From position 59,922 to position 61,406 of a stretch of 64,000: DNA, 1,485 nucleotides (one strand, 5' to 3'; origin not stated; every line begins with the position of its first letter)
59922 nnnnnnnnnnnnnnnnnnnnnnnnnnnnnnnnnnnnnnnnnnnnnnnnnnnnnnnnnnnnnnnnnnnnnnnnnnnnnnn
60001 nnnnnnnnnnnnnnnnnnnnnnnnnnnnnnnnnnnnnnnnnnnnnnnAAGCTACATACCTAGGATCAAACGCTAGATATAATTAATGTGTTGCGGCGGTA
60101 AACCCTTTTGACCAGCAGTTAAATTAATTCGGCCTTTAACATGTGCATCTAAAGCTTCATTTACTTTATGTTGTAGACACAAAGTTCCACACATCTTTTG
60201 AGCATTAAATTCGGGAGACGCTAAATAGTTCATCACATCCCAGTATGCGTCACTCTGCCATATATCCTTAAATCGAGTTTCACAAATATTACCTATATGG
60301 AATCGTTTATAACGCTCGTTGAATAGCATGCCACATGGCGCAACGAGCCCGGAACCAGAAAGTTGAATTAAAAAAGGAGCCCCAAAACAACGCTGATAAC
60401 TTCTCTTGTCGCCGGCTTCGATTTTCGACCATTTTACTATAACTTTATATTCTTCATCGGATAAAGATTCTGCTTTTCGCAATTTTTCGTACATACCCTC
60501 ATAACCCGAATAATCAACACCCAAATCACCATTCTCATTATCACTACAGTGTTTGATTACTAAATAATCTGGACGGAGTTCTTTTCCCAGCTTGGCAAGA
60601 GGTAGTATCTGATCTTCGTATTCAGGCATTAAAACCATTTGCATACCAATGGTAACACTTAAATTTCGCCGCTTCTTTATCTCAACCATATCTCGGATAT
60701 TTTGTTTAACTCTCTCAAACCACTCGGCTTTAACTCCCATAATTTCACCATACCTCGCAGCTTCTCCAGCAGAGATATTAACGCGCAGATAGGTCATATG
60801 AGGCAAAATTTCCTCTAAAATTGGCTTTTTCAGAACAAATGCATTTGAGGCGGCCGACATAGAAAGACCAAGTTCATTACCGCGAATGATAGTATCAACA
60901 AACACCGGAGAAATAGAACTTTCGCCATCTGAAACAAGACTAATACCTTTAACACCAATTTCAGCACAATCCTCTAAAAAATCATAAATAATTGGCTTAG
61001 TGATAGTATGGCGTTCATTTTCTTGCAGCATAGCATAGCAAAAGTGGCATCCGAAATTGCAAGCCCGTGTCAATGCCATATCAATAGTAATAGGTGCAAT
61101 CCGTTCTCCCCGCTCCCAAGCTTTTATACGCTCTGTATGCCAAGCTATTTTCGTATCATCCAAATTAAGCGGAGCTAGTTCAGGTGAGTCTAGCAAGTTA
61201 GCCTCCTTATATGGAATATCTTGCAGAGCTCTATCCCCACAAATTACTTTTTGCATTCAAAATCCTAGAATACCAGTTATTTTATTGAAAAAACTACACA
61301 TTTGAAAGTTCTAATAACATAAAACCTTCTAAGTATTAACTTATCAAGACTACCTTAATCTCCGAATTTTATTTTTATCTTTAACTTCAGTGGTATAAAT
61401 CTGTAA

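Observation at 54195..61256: Best novelty candidate: operon joining two radical SAM enzymes (one cobalamin-type), an E1 alpha/beta pair and a kinase/nucleotidyltransferase fusion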

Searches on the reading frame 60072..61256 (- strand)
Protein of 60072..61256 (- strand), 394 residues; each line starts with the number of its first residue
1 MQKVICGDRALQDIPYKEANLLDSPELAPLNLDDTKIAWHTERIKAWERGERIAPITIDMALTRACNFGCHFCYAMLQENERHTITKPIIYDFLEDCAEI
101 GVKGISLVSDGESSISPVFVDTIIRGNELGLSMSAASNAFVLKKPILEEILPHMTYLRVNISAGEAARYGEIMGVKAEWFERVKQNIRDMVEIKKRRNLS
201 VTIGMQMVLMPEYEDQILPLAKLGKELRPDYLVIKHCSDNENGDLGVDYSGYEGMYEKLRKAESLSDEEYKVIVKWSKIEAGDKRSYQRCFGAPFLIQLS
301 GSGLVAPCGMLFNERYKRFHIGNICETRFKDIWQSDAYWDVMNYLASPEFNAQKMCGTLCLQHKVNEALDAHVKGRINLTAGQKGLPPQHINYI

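Call 4: search_protein_families(library=pfam, proteins=[window:60072-61256:-], max_evalue=0.01)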
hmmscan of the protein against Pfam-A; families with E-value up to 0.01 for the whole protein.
window:60072-61256:- (394 aa): 2 families
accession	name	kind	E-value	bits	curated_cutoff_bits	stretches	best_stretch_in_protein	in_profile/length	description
PF04055.27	Radical_SAM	-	3e-10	40.9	29.5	1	62-218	3-160/166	Radical SAM superfamily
PF13186.11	SPASM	-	2.2e-06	28.3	21.5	1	298-356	9-63/67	Iron-sulfur cluster-binding domain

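Call 5: search_protein_families(library=ncbifam, proteins=[window:60072-61256:-], max_evalue=0.01)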
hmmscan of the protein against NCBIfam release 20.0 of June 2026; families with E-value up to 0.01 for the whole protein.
window:60072-61256:- (394 aa): 25 families
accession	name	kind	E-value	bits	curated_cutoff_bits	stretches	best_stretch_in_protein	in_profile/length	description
TIGR04317.1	W_rSAM_matur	equivalog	9.1e-17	61.2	380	1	60-340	8-297/349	tungsten cofactor oxidoreductase radical SAM maturase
NF038283.1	viperin_w_prok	equivalog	5e-10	39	180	1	57-163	3-116/281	viperin family antiviral radical SAM protein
TIGR04051.1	rSAM_NirJ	equivalog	1.8e-08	33.7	515.45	1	60-237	6-176/354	heme d1 biosynthesis radical SAM protein NirJ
TIGR04054.1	rSAM_NirJ1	equivalog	2.9e-08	32.8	650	1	60-205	40-184/387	putative heme d1 biosynthesis radical SAM protein NirJ1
TIGR04403.1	rSAM_skfB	equivalog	4.9e-08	32.2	300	1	52-269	100-312/402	sporulation killing factor system radical SAM maturase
TIGR04303.1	GeoRSP_rSAM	equivalog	1.2e-07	31.6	400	1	54-162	3-107/325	GeoRSP system radical SAM/SPASM protein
TIGR02668.1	moaA_archaeal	equivalog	1.2e-07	31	325.25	1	60-193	14-146/303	GTP 3',8-cyclase MoaA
TIGR04426.1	rSAM_desII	equivalog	1.3e-07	30.7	450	1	53-224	111-286/468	dTDP-4-amino-4,6-dideoxy-D-glucose ammonia-lyase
NF001199.0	PRK00164.2-1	equivalog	2.1e-07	30.4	231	1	59-194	15-149/308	GTP 3',8-cyclase MoaA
TIGR04545.1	rSAM_ahbD_hemeb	equivalog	2.5e-07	30.5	500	0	60-167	4-112/339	heme b synthase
NF050035.1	rSAM_WgK_link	exception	8.5e-06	25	650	1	53-273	6-221/367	radical SAM/SPASM peptide maturase WgkB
NF033640.1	N_Twi_rSAM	subfamily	2.9e-05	23.3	170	0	122-224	195-299/398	twitch domain-containing radical SAM protein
TIGR04055.1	rSAM_NirJ2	equivalog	4.5e-05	23.1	500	1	61-358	5-293/326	putative heme d1 biosynthesis radical SAM protein NirJ2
TIGR04053.2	TIGR04053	equivalog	7.3e-05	22.2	395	1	55-196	7-151/366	TIGR04053 family radical SAM/SPASM domain-containing protein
TIGR02495.1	NrdG2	equivalog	0.00011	21.7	131.15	1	63-198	23-154/193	anaerobic ribonucleoside-triphosphate reductase activating protein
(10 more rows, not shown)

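Call 19: list_cluster_members(proteins=[P0001, window:60072-61256:-, window:56266-57789:-, window:55277-56266:-, window:54195-55253:-, window:61350-62504:-, window:51688-52680:+, window:41848-42852:+])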
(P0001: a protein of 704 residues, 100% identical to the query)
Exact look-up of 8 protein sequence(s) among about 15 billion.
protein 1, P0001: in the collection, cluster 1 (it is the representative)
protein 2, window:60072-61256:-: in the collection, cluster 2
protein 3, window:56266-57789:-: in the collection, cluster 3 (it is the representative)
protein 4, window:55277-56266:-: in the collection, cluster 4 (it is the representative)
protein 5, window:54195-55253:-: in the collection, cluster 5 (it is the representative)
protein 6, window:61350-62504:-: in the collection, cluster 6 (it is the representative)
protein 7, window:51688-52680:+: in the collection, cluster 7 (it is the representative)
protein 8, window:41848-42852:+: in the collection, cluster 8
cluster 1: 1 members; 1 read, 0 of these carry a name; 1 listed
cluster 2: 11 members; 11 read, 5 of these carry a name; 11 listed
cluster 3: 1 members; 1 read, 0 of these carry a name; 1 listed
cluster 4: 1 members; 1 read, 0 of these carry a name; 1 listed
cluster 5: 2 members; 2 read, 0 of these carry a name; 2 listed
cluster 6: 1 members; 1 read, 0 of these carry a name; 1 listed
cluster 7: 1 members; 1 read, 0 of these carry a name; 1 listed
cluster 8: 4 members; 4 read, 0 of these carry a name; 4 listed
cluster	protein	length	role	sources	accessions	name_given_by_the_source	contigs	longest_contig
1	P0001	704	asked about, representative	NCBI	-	-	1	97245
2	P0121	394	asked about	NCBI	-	-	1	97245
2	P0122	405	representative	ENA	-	-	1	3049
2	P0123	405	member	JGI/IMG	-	MoaA/NifB/PqqE/SkfB family radical SAM enzyme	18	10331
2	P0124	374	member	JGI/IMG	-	MoaA/NifB/PqqE/SkfB family radical SAM enzyme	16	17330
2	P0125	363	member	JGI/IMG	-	MoaA/NifB/PqqE/SkfB family radical SAM enzyme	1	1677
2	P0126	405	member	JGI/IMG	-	MoaA/NifB/PqqE/SkfB family radical SAM enzyme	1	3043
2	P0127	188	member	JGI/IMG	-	hypothetical protein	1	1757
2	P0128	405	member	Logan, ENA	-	-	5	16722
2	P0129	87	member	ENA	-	-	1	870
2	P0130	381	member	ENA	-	-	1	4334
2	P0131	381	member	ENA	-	-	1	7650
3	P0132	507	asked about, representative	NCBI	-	-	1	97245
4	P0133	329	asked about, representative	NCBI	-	-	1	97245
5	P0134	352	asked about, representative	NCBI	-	-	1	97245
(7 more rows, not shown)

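Call 20: find_encoding_contigs(protein=window:60072-61256:-, flank=10000, max_places=4)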
Protein window:60072-61256:- (394 aa): no gene with exactly this product is on record in the collection.

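Call 21: find_homologous_proteins(query=window:60072-61256:-, max_evalue=0.00001)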
Query window:60072-61256:- (394 aa): 6251 proteins with E <= 0.00001 among 8000 candidates; the best 120 are listed.
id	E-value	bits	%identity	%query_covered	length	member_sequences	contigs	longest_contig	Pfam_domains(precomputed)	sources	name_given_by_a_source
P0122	4.8e-250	847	92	100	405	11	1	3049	PF13186.12,PF04055.28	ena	-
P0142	1.6e-209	714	81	94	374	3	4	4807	PF13186.12,PF04055.28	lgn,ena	-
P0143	1.8e-201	687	78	94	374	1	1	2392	PF13186.12,PF04055.28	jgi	jgi:MoaA/NifB/PqqE/SkfB family radical SAM enzyme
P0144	2.7e-200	683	77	95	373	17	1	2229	PF13186.12,PF04055.28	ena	-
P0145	3.5e-200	683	79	94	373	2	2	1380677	PF13186.12,PF04055.28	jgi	jgi:MoaA/NifB/PqqE/SkfB family radical SAM enzyme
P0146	5.1e-200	682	78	94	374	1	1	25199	PF13186.12,PF04055.28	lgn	-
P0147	6.8e-200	682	77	95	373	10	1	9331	PF13186.12,PF04055.28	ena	-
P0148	8.2e-200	682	78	94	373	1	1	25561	PF04055.28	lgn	-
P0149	1.1e-199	681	79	93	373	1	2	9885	PF13186.12,PF04055.28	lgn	-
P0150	1.1e-199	681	77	94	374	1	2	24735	PF13186.12,PF04055.28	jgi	jgi:MoaA/NifB/PqqE/SkfB family radical SAM enzyme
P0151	3.1e-199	680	77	94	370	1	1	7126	PF13186.12,PF04055.28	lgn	-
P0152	5.1e-199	679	79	94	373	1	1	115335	PF13186.12,PF04055.28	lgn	-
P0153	6.3e-199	679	77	94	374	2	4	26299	PF13186.12,PF04055.28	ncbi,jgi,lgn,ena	-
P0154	1.2e-198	678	78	94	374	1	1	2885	PF13186.12,PF04055.28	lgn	-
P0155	2.2e-198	677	77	94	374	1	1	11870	PF13186.12,PF04055.28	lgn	-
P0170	2.6e-197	673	78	93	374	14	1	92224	PF13186.12,PF04055.28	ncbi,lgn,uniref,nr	ncbi:radical SAM protein [Azospirillum sp. TSO35-2]|uniref:radical SAM protein n=1 Tax=Azospirillum 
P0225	1.3e-195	668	77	94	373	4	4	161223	PF13186.12,PF04055.28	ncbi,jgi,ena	jgi:MoaA/NifB/PqqE/SkfB family radical SAM enzyme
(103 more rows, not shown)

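Call 23: find_encoding_contigs(protein=P0170, flank=10000, max_places=4)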
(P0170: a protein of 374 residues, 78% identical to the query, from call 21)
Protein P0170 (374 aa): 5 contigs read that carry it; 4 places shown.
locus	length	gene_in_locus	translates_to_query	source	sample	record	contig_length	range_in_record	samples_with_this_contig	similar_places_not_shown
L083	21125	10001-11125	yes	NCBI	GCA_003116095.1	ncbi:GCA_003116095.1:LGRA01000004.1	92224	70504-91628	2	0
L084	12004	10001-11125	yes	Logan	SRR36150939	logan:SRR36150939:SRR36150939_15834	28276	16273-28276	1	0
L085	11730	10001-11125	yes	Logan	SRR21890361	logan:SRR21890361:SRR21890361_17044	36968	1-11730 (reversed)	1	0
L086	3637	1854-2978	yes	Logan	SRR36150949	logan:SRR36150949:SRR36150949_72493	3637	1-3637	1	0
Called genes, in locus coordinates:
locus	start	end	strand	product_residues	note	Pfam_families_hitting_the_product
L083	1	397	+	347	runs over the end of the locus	PF01370:Epimerase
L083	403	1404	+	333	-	PF00106:adh_short (weak), PF01073:3Beta_HSD, PF01370:Epimerase, PF02719:Polysacc_synt_2, PF04321:RmlD_sub_bind, PF16363:GDP_Man_Dehyd, PF13460:NAD_binding_10, PF07993:NAD_binding_4 (weak)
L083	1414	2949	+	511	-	PF01467:CTP_transf_like, PF00294:PfkB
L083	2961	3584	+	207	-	PF13580:SIS_2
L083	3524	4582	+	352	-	PF01073:3Beta_HSD, PF01370:Epimerase, PF02719:Polysacc_synt_2 (faint), PF04321:RmlD_sub_bind, PF05368:NmrA, PF07993:NAD_binding_4 (faint), PF13460:NAD_binding_10, PF16363:GDP_Man_Dehyd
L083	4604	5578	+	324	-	PF00676:E1_dh, PF02775:TPP_enzyme_C (faint), PF00456:Transketolase_N (weak)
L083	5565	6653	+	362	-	PF02779:Transket_pyr, PF02780:Transketolase_C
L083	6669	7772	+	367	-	PF01041:DegT_DnrJ_EryC1, PF01212:Beta_elim_lyase (weak), PF01053:Cys_Met_Meta_PP (weak)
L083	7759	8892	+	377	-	PF00155:Aminotran_1_2, PF01041:DegT_DnrJ_EryC1, PF01212:Beta_elim_lyase (faint), PF00266:Aminotran_5 (weak), PF01053:Cys_Met_Meta_PP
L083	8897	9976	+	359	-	-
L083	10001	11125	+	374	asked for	PF04055:Radical_SAM, PF13186:SPASM (weak)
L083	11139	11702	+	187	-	PF00293:NUDIX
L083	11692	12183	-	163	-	PF13441:Gly-zipper_YMGG (weak), PF05433:Rick_17kDa_Anti, PF16998:17kDa_Anti_2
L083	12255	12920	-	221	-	-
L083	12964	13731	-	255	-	PF13640:2OG-FeII_Oxy_3 (weak)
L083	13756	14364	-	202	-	PF13508:Acetyltransf_7 (faint)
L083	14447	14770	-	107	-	PF21880:DUF6916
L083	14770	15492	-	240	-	PF07484:Collar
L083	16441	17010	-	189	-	-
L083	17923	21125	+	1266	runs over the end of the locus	?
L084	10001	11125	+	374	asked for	PF04055:Radical_SAM, PF13186:SPASM (weak)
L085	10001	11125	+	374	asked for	PF04055:Radical_SAM, PF13186:SPASM (weak)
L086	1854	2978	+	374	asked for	PF04055:Radical_SAM, PF13186:SPASM (weak)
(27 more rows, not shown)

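Call 24: find_encoding_contigs(protein=P0225, flank=10000, max_places=3)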
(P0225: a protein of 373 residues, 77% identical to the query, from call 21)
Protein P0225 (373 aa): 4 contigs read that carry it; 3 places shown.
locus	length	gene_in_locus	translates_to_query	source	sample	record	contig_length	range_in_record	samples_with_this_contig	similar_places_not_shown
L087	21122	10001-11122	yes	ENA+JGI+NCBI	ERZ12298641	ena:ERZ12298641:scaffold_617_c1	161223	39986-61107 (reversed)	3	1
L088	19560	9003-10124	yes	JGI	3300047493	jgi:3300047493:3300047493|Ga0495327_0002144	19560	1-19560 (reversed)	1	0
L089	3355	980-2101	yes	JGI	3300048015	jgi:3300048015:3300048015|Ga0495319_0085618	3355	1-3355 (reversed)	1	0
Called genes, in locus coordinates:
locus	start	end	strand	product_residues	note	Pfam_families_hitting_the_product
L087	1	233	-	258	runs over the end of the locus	PF00318:Ribosomal_S2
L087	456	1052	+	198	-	PF13580:SIS_2, PF01380:SIS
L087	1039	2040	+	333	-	PF01073:3Beta_HSD, PF01370:Epimerase, PF02719:Polysacc_synt_2, PF04321:RmlD_sub_bind (weak), PF07993:NAD_binding_4 (faint), PF13460:NAD_binding_10, PF16363:GDP_Man_Dehyd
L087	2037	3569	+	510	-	PF01467:CTP_transf_like, PF00294:PfkB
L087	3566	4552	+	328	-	PF01073:3Beta_HSD, PF01370:Epimerase, PF02719:Polysacc_synt_2 (weak), PF04321:RmlD_sub_bind, PF05368:NmrA, PF07993:NAD_binding_4 (faint), PF13460:NAD_binding_10, PF16363:GDP_Man_Dehyd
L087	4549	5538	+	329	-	PF00676:E1_dh, PF02775:TPP_enzyme_C (faint)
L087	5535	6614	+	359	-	PF02779:Transket_pyr, PF02780:Transketolase_C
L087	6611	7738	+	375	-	PF01041:DegT_DnrJ_EryC1, PF00155:Aminotran_1_2 (weak), PF01212:Beta_elim_lyase (weak)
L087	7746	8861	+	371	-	PF00266:Aminotran_5 (weak), PF01041:DegT_DnrJ_EryC1, PF01212:Beta_elim_lyase (weak), PF01053:Cys_Met_Meta_PP (weak)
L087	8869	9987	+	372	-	-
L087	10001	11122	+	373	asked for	PF04055:Radical_SAM, PF13186:SPASM (weak)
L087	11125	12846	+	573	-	PF00535:Glycos_transf_2, PF10111:Glyco_tranf_2_2 (faint), PF13641:Glyco_tranf_2_3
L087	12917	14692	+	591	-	PF00535:Glycos_transf_2, PF13641:Glyco_tranf_2_3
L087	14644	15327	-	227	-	-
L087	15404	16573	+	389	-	PF01041:DegT_DnrJ_EryC1, PF00155:Aminotran_1_2, PF00266:Aminotran_5 (weak)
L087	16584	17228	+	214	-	PF17836:PglD_N (faint), PF00132:Hexapep (faint)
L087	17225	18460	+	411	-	PF08421:Methyltransf_13, PF13489:Methyltransf_23, PF08241:Methyltransf_11, PF08242:Methyltransf_12, PF13649:Methyltransf_25 (weak), PF08484:Methyltransf_14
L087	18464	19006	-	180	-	PF00908:dTDP_sugar_isom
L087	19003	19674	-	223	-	-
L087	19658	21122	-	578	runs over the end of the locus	PF00535:Glycos_transf_2, PF10111:Glyco_tranf_2_2 (weak), PF13641:Glyco_tranf_2_3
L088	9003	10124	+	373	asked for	PF04055:Radical_SAM, PF13186:SPASM (weak)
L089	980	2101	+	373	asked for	PF04055:Radical_SAM, PF13186:SPASM (weak)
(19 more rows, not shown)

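Call 42: search_protein_families(library=ncbifam, proteins=[L083:2961-3584:+, L083:6669-7772:+, L083:7759-8892:+, L083:8897-9976:+, L083:11139-11702:+], max_evalue=0.00001)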
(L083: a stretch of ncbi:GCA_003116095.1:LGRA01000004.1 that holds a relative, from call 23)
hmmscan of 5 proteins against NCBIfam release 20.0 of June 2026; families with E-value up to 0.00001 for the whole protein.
L083:2961-3584:+ (207 aa): 5 families
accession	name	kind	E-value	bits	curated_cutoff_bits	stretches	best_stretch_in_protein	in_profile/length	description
TIGR00441.1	gmhA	equivalog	6.2e-26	91.3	209.45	1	47-185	9-152/154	D-sedoheptulose 7-phosphate isomerase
NF001628.0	PRK00414.1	equivalog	3.7e-23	82.1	265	1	45-185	40-185/192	D-sedoheptulose 7-phosphate isomerase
NF010546.0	PRK13936.1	equivalog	4e-22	79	276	1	35-185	29-187/197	phosphoheptose isomerase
NF010547.0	PRK13938.1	equivalog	9.2e-17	61.3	320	1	34-183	31-184/196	D-sedoheptulose 7-phosphate isomerase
NF008138.0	PRK10886.1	equivalog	1.2e-14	54.5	352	1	45-178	37-178/196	DnaA initiator-associating protein DiaA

L083:6669-7772:+ (367 aa): 17 families
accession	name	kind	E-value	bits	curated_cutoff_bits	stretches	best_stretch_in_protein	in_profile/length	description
TIGR03588.1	PseC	equivalog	3.3e-62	210.6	423.5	1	31-362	26-378/380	UDP-4-amino-4,6-dideoxy-N-acetyl-beta-L-altrosamine transaminase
NF008658.2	PRK11658.1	equivalog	4.8e-53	180.2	631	1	17-362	15-375/379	UDP-4-amino-4-deoxy-L-arabinose aminotransferase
NF008687.0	PRK11706.1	equivalog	7e-52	176.4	375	1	41-364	37-374/375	dTDP-4-amino-4,6-dideoxygalactose transaminase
TIGR04427.1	PLP_DesI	equivalog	1.5e-47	162.5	650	1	31-361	47-380/390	dTDP-4-dehydro-6-deoxyglucose aminotransferase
TIGR04181.1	NHT_00031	hypoth_equivalog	2.4e-47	161.6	420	1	33-306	28-323/359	LegC family aminotransferase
TIGR02379.1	ECA_wecE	subfamily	2.4e-45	154.9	434.85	1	41-364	37-375/376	dTDP-4-amino-4,6-dideoxy-D-glucose transaminase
NF011936.0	PRK15407.1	equivalog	1.2e-33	116.5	423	1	31-213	61-251/440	lipopolysaccharide biosynthesis protein RfbH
NF004770.0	PRK06108.1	subfamily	3.3e-10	39.3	422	1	43-156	89-210/396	pyridoxal phosphate-dependent aminotransferase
NF005816.0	PRK07682.1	equivalog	7.4e-08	31.4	620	1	55-155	96-202/390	aminotransferase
NF004621.0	PRK05957.1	equivalog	1.1e-07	31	498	1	72-129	110-167/389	pyridoxal phosphate-dependent aminotransferase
NF004975.0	PRK06348.1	equivalog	1.3e-06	27.6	549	1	27-127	65-167/384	pyridoxal phosphate-dependent aminotransferase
NF004757.0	PRK06084.1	equivalog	2e-06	26.9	790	1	40-156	63-180/425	bifunctional O-acetylhomoserine aminocarboxypropyltransferase/cysteine synthase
NF004769.0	PRK06107.1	equivalog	2.5e-06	26.5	617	1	50-127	92-171/402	aspartate transaminase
NF002878.0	PRK03321.1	subfamily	3.3e-06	26.1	374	1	6-127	35-150/352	histidinol-phosphate transaminase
NF005817.0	PRK07683.1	equivalog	5e-06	25.5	575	1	59-141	98-183/387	aminotransferase A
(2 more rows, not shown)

L083:7759-8892:+ (377 aa): 18 families
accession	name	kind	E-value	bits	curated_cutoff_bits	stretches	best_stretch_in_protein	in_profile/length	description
TIGR03588.1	PseC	equivalog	1.2e-72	244.9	423.5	1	26-371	12-377/380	UDP-4-amino-4,6-dideoxy-N-acetyl-beta-L-altrosamine transaminase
NF008687.0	PRK11706.1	equivalog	6.5e-67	225.9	375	1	30-374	14-374/375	dTDP-4-amino-4,6-dideoxygalactose transaminase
NF008658.2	PRK11658.1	equivalog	1.2e-62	211.8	631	1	27-372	14-375/379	UDP-4-amino-4-deoxy-L-arabinose aminotransferase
TIGR02379.1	ECA_wecE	subfamily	1.9e-54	184.9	434.85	1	30-374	14-375/376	dTDP-4-amino-4,6-dideoxy-D-glucose transaminase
TIGR04427.1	PLP_DesI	equivalog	4.6e-52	177.4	650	1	44-370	50-379/390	dTDP-4-dehydro-6-deoxyglucose aminotransferase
TIGR04181.1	NHT_00031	hypoth_equivalog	8.4e-47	159.8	420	1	44-353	28-357/359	LegC family aminotransferase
NF011936.0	PRK15407.1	equivalog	2.9e-39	135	423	1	26-224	46-251/440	lipopolysaccharide biosynthesis protein RfbH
NF005816.0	PRK07682.1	equivalog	1.9e-09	36.7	620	1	63-168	92-204/390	aminotransferase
NF002878.0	PRK03321.1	subfamily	3.1e-09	36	374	1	34-138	45-150/352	histidinol-phosphate transaminase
NF004770.0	PRK06108.1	subfamily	3.5e-09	36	422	1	51-166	86-209/396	pyridoxal phosphate-dependent aminotransferase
NF005695.0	PRK07503.1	equivalog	5.8e-09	35.1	666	1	13-268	29-275/403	methionine gamma-lyase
TIGR01328.1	met_gam_lyase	equivalog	7.8e-09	34.9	549.7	1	43-226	56-237/391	methionine gamma-lyase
NF041364.1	GntC_guanitoxin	equivalog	2.5e-08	33.2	415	1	63-167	61-174/356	guanitoxin biosynthesis PLP-dependent (S)-gamma-hydroxy-L-arginine cyclodehydratase GntC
NF041091.1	asp_aminotase_Arch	equivalog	8.9e-08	31.3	550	1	57-166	83-199/376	aspartate aminotransferase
NF004769.0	PRK06107.1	equivalog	2.8e-06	26.4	617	0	48-137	80-170/402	aspartate transaminase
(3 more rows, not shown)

L083:8897-9976:+ (359 aa): 0 families

L083:11139-11702:+ (187 aa): 4 families
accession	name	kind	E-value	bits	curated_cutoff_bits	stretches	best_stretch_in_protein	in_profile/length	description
NF006530.0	PRK08999.1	equivalog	7.1e-09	35.1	245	1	33-106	10-81/315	Nudix family hydrolase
NF008044.0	PRK10776.1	equivalog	2.4e-07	30.7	148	1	57-107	30-80/130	8-oxo-dGTP diphosphatase MutT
TIGR00586.1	mutt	equivalog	8.4e-07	29.1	97.9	1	59-143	33-111/129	8-oxo-dGTP diphosphatase MutT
NF007834.0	PRK10546.1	equivalog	1.8e-06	27.8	156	1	40-92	14-64/135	pyrimidine (deoxy)nucleoside triphosphate diphosphatase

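Call 48: search_solved_structures(query=window:60072-61256:-, max_evalue=0.01)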
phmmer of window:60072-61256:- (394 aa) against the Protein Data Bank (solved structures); distinct sequences matched with E-value up to 0.01: 3.
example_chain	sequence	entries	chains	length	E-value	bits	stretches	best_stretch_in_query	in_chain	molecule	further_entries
6efn_A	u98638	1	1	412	4.2e-05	25.7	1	54-192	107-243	Sporulation killing factor maturation protein SkfB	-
8hzv_A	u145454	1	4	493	0.004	19.2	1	54-222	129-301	Radical S-Adenosyl-L-methionine Enzyme DesII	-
8hzy_A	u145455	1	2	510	0.0044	19.1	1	54-222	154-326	DesII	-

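Call 54: find_related_loci(query=window:60072-61256:-, collection=metagenome_contigs, flank=10000)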
Query window:60072-61256:- (394 aa) in metagenome_contigs; peptide patterns used: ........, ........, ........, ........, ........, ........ (x = any residue, [..] = any of these).
155 stretches matched a pattern; 139 encode a relative of the query (tblastn E <= 1e-3); the best 80 are kept; 80 distinct loci.
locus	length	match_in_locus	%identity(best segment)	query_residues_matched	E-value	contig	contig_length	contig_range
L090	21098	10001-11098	76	28-394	0e+0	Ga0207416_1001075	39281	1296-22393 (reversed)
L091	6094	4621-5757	72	17-394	0e+0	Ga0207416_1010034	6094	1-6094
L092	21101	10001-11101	74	28-394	0e+0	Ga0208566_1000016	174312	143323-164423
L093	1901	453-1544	75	30-394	0e+0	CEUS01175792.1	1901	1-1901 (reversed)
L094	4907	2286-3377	73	30-394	0e+0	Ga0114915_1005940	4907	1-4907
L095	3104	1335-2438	73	26-394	0e+0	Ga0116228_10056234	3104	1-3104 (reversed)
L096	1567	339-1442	73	26-394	0e+0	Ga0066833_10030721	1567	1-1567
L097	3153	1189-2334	70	12-394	0e+0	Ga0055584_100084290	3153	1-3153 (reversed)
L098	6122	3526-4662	70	15-394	0e+0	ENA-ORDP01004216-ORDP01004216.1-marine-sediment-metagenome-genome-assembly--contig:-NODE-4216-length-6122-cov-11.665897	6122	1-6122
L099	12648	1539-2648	71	26-394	0e+0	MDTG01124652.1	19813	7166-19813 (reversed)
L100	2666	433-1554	69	17-394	0e+0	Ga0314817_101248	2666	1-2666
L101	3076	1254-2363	71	26-394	0e+0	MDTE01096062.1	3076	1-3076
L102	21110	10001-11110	71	26-394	0e+0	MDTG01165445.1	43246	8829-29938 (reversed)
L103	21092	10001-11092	72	30-394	0e+0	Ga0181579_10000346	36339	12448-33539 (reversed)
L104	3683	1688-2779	71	30-394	0e+0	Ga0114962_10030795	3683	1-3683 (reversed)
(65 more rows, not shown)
